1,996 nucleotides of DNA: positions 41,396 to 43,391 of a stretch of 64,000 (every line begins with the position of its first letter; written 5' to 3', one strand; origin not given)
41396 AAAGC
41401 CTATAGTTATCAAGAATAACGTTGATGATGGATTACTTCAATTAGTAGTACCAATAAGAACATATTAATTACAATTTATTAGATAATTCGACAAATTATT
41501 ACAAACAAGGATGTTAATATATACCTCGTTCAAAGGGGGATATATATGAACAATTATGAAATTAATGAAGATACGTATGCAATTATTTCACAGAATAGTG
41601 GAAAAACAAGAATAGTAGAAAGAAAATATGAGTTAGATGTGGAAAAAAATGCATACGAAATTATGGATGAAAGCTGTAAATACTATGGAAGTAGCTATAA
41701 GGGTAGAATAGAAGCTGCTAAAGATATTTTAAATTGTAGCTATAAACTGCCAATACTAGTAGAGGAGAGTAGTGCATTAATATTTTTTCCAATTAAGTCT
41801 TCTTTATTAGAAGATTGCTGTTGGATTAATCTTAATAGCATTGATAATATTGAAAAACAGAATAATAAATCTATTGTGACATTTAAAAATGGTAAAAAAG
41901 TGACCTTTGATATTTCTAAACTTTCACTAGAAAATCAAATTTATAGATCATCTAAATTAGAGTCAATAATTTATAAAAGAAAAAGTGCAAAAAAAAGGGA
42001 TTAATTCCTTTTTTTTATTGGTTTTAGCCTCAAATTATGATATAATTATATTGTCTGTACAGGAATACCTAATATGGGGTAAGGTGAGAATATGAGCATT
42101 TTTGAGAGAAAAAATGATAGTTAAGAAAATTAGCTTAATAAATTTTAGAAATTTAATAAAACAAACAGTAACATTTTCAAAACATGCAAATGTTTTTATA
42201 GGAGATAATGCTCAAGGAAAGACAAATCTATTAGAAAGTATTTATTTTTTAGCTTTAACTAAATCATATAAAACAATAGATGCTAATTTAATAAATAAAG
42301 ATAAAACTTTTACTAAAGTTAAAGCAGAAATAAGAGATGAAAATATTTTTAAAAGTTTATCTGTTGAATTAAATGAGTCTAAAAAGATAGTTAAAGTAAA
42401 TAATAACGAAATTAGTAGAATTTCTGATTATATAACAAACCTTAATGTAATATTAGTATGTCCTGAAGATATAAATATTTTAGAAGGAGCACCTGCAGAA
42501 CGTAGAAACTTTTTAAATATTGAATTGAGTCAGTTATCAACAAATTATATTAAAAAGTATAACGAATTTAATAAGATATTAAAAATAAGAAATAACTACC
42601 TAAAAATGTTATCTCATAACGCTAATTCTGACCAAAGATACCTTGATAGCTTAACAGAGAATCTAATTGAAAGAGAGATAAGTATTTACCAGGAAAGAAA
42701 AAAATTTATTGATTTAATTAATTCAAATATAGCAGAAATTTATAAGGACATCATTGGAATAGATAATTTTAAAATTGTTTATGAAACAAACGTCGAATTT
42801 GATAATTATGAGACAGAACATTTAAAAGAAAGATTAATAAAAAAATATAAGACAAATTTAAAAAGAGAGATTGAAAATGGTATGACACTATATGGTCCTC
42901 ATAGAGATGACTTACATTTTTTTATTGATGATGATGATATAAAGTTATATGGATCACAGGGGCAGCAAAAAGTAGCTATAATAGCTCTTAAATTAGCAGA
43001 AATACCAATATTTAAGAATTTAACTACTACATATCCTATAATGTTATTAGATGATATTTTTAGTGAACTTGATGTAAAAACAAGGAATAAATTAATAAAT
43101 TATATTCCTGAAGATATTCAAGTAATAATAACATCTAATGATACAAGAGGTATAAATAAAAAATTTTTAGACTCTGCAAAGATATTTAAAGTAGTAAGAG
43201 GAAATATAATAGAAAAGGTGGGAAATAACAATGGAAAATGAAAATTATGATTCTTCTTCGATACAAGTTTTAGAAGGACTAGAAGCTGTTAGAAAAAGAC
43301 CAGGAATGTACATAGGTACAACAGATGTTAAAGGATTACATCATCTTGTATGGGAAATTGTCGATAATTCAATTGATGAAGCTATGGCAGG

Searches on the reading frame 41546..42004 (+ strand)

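Call 80: search_protein_families(library=pfam, proteins=[window:41546-42004:+], max_evalue=0.00001)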
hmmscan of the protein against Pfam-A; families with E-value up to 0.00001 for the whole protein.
window:41546-42004:+ (152 aa): 1 family
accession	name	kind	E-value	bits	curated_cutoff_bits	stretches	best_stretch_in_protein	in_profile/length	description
PF06338.17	ComK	-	2.8e-41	141.2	22.3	1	2-145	2-150/152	ComK protein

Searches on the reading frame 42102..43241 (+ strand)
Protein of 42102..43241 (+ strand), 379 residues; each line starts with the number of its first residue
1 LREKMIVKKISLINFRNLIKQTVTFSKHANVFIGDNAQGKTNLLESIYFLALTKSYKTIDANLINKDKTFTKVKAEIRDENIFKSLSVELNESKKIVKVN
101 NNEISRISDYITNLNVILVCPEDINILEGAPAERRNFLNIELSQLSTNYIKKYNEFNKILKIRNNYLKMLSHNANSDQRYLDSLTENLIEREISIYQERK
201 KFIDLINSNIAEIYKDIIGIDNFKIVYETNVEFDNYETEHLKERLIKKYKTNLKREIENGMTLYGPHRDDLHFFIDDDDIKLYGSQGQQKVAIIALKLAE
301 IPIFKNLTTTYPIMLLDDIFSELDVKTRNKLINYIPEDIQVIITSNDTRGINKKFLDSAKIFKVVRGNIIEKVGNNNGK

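Call 80: search_protein_families(library=pfam, proteins=[window:42102-43241:+], max_evalue=0.00001)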
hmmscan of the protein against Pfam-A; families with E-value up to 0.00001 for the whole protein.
window:42102-43241:+ (379 aa): 3 families
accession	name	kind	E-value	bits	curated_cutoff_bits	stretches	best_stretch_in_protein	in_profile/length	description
PF02463.25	SMC_N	-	9e-16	58.4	40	1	7-353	2-204/220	RecF/RecN/SMC N terminal domain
PF13175.12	AAA_15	-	5.7e-06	26.6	32.1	0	5-259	1-212/374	AAA ATPase domain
PF13304.12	AAA_21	-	8.8e-06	26.4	27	0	30-345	2-297/304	AAA domain, putative AbiEii toxin, Type IV TA system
